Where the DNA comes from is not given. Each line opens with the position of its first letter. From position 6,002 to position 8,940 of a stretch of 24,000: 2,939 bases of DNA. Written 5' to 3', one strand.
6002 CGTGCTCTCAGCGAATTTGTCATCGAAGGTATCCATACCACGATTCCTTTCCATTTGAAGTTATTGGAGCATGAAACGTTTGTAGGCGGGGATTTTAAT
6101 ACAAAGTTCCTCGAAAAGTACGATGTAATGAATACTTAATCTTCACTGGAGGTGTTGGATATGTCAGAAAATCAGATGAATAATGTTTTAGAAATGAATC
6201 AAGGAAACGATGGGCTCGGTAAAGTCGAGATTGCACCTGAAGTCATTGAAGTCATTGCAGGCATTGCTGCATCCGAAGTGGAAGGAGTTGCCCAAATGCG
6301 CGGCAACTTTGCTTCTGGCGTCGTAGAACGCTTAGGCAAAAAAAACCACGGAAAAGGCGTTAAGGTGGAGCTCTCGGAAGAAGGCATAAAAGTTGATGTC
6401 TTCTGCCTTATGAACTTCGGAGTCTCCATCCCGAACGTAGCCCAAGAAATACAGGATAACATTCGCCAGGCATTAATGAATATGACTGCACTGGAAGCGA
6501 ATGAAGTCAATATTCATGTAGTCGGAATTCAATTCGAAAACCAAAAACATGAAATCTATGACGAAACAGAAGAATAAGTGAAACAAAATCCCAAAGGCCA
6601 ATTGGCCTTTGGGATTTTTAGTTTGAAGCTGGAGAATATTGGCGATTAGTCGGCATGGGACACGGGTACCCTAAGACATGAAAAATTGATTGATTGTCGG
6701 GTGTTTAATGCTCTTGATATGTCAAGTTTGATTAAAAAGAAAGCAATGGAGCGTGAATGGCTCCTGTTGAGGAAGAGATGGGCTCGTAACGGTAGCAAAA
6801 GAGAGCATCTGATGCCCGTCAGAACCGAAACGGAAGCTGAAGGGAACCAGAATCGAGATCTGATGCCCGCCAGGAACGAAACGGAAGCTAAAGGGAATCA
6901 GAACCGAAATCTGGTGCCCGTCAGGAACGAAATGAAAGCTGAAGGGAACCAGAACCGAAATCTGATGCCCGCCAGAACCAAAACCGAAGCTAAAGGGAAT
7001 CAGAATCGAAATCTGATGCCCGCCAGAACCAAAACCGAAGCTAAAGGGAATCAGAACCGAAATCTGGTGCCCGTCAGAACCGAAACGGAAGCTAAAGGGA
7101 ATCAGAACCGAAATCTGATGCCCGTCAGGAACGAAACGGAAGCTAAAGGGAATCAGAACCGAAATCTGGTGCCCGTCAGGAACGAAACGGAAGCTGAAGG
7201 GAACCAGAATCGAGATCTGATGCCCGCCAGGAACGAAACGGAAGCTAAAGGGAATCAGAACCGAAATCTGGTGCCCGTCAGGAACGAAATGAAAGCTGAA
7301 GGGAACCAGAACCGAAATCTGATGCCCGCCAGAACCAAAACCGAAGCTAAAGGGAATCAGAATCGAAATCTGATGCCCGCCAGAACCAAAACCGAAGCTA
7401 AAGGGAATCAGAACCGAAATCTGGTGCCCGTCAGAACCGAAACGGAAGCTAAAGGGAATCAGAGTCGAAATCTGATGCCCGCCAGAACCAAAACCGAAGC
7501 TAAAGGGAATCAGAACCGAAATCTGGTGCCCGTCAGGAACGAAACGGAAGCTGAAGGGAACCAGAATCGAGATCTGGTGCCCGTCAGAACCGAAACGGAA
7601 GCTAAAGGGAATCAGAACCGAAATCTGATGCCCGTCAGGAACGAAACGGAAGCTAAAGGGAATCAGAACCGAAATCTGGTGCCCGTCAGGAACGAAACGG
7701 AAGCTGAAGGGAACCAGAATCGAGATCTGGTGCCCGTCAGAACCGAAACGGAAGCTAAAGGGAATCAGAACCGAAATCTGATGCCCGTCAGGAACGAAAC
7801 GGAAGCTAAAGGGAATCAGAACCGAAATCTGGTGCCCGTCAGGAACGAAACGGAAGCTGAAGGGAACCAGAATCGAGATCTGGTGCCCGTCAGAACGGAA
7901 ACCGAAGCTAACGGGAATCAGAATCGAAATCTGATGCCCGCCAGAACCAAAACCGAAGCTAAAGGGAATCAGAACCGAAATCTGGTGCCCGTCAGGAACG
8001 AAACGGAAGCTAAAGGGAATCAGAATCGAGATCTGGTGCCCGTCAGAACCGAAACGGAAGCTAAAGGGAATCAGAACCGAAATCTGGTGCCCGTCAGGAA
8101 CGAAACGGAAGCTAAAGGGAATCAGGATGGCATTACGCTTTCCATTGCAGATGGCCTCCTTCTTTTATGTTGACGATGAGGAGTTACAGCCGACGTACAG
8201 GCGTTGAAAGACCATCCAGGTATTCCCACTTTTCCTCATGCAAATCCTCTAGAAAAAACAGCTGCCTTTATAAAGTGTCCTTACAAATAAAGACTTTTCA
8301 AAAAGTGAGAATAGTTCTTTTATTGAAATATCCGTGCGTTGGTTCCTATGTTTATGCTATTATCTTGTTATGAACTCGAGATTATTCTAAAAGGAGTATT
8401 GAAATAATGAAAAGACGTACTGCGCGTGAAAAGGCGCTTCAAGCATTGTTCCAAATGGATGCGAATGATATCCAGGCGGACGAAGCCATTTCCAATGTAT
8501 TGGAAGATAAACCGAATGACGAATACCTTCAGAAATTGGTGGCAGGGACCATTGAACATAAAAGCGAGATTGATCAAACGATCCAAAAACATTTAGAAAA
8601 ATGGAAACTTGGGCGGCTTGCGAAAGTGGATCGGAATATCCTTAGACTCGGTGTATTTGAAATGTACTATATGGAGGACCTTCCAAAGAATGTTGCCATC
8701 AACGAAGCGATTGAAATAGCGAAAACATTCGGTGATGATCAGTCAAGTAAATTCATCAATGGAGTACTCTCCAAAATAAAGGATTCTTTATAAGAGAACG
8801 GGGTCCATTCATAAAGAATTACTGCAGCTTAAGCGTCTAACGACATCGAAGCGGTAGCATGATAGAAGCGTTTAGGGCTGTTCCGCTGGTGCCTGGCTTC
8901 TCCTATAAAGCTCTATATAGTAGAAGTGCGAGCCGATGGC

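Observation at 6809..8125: Perfectly phased array of ~26 x 51-bp tandem repeats with higher-order structure inside a conserved housekeeping cluster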

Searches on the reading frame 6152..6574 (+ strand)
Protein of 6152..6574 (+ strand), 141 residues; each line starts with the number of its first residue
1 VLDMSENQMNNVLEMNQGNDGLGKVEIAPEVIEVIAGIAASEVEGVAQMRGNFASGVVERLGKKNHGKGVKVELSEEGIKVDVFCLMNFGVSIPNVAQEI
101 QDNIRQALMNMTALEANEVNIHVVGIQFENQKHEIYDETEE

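Call 11: find_encoding_contigs(protein=window:6152-6574:+, flank=4000, max_places=10)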
Protein window:6152-6574:+ (141 aa): no gene with exactly this product is on record in the collection.

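Call 75: search_protein_families(library=pfam, proteins=[window:6152-6574:+], max_evalue=0.01)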
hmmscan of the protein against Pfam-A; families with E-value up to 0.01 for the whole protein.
window:6152-6574:+ (141 aa): 1 family
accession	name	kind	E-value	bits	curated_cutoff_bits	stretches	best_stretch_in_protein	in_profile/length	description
PF03780.18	Asp23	-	3e-37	127.8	28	1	22-127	2-108/108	Asp23 family, cell envelope-related function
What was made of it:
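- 6152..6577 (+): Upstream gene, Asp23 family (yqhY-like). It is context and not part of the element. Pfam PF03780, E 3e-37 (call 75).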

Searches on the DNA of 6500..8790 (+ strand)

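Call 22: search_dna_similar(query=window:6600-7200:+, collection=phages, mode=distant, max_evalue=0.01)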
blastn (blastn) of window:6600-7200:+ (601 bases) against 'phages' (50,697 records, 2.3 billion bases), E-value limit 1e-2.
No match.

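Call 23: search_dna_similar(query=window:6600-7200:+, collection=plasmids, mode=distant, max_evalue=0.01)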
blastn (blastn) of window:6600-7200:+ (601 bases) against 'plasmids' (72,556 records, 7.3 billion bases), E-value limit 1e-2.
Records with a match: 1; places in all: 2; records where one place covers at least 80% of the query: 0.
Best place of each record, by identity: 60-80% 1.
By first word of the organism name: Bacillus 1.
By predicted mobility (MOB-suite, as given by PLSDB): mobilizable 1.
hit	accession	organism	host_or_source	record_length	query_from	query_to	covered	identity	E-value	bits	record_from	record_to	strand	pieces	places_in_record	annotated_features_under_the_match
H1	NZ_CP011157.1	Bacillus cereus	cell culture,vomit of food poisoning ...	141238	335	519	31%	68.3%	1e-3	53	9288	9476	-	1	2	hypothetical protein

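Call 24: get_annotated_region(hit=H1, flank=2000)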
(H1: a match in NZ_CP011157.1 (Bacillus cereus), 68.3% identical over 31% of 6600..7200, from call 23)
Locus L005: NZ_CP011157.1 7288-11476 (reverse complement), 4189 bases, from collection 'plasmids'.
description: Bacillus cereus strain HN001 plasmid pRML02, complete sequence
organism: Bacillus cereus (NCBI taxid 1396)
taxonomy: Bacteria; Bacillota; Bacilli; Bacillales; Bacillaceae; Bacillus; Bacillus cereus
host: -; source: cell culture,vomit of food poisoning patient; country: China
typing (MOB-suite, as given by PLSDB): mobilizable; replicon rep_cluster_1645; relaxase MOBP
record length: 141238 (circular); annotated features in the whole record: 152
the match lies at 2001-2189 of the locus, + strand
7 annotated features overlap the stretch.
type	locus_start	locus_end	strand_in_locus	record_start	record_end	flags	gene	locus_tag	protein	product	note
CDS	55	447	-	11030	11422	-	-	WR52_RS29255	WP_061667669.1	helix-turn-helix transcriptional regulator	-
CDS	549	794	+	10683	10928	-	-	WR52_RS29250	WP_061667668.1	helix-turn-helix transcriptional regulator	-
CDS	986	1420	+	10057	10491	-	-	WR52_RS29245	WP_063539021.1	ArpU family phage packaging/lysis transcriptional regulator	GO:0006355 - regulation of DNA-templated transcription [Evidence IEA]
CDS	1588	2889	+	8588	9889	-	-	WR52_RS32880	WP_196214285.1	hypothetical protein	-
CDS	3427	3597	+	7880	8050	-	-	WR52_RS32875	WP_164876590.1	hypothetical protein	-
CDS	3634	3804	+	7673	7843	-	-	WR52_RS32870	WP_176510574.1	hypothetical protein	-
CDS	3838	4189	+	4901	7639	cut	-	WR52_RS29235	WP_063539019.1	hypothetical protein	-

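Call 53: search_rna_families(sources=[L006, L007, L008, L009], threshold=evalue, max_evalue=1)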
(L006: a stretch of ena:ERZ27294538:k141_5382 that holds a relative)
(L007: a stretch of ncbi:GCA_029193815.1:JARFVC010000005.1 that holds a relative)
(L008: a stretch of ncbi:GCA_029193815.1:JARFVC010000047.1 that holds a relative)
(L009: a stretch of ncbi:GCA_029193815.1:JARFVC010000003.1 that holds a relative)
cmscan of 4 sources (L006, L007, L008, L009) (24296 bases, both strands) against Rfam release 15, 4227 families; matches with E-value up to 1: 2.
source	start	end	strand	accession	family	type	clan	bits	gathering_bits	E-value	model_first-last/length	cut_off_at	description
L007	6562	6629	-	RF01690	Bacillaceae-1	Gene; sRNA;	-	52.6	35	3.4e-07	1-67/67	no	Bacillaceae-1 RNA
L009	3174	3389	+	RF01894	PCA3_2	Gene; lncRNA;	-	17.8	100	0.82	1-409/409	no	Prostate cancer antigen RNA 3 conserved region 2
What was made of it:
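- On Any Rfam RNA family: None on the Cytobacillus arrays (call 53).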

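Call 56: search_dna_similar(query=L008:119-640:+, collection=plasmids, mode=distant, max_evalue=0.001, max_rows=30)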
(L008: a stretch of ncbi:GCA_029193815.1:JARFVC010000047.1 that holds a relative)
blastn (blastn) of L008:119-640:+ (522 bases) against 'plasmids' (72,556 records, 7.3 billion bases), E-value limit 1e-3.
Records with a match: 1; places in all: 1; records where one place covers at least 80% of the query: 0.
Best place of each record, by identity: 60-80% 1.
By first word of the organism name: Cytobacillus 1.
By predicted mobility (MOB-suite, as given by PLSDB): non-mobilizable 1.
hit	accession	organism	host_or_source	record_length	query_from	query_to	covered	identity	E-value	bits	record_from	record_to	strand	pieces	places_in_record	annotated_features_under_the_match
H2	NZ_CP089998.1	Cytobacillus spongiae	sponge,Pure culture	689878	29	151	24%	73.6%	5e-7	64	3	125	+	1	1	none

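Call 57: search_dna_similar(query=L008:119-640:+, collection=phages, mode=distant, max_evalue=0.001)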
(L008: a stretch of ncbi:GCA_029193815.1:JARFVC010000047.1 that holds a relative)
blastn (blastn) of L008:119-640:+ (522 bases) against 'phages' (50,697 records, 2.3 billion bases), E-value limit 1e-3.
No match.
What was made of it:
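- They are absent from the plasmid and phage collections (calls 22, 23, 56, 57).
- Tried and rejected: No match in phages or plasmids for either unit type (calls 22, 23, 56, 57).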

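Call 64: search_rna_families(source=window, start=6500, end=8500, threshold=evalue, max_evalue=10)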
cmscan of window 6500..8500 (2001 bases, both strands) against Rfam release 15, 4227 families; matches with E-value up to 10: 10.
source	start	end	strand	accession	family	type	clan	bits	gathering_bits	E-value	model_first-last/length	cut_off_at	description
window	6500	6619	+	RF04178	BTnc005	Gene; sRNA;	-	25.7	174.8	0.0031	21-205/205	5'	Bacteroides sRNA BTnc005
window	6582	6619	-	RF03210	mir-7359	Gene; miRNA;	-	24.8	90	0.091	1-56/56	no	mir-7359 microRNA precursor family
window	6533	6618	+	RF01480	rli52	Cis-reg;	-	22.8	70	1.8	1-95/95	no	Listeria sRNA rli52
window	6580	6626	-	RF04157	MIR9486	Gene; miRNA;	-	21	100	0.4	1-119/119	no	MIR9486 microRNA precursor family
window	6586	6617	+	RF03745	mir-2063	Gene; miRNA;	-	20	100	1.9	1-77/77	no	mir-2063 microRNA precursor family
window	6581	6624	+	RF03743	MIR7696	Gene; miRNA;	-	19.5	83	2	1-88/88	no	MIR7696 microRNA precursor family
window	6579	6621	+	RF00697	mir-186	Gene; miRNA;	-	19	70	2.4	1-82/82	no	mir-186 microRNA precursor family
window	6583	6623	-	RF00697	mir-186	Gene; miRNA;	-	18.3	70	3.8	1-82/82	no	mir-186 microRNA precursor family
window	6589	6614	+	RF03938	mir-4662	Gene; miRNA;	-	17.1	97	6.7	1-67/67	no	mir-4662 microRNA precursor family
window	6545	6559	-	RF00180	REN-SRE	Cis-reg;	-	13.1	41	7.1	1-37/37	no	Renin stability regulatory element (REN-SRE)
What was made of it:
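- There is no Rfam match even at E <= 10 (call 64).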

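Call 89: search_rna_families(source=L012, start=2180, end=2520, threshold=evalue, max_evalue=1)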
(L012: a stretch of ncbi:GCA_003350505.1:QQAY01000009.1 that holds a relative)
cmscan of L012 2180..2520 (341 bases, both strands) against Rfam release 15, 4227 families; matches with E-value up to 1: 2.
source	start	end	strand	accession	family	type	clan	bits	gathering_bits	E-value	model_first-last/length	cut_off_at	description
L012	2214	2257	+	RF03994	mir-7558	Gene; miRNA;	-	18.3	80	0.57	1-51/51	no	mir-7558 microRNA precursor family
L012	2207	2254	+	RF01489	sbrA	Gene; sRNA;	-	16.5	45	0.75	1-71/71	no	Listeria sRNA sbrA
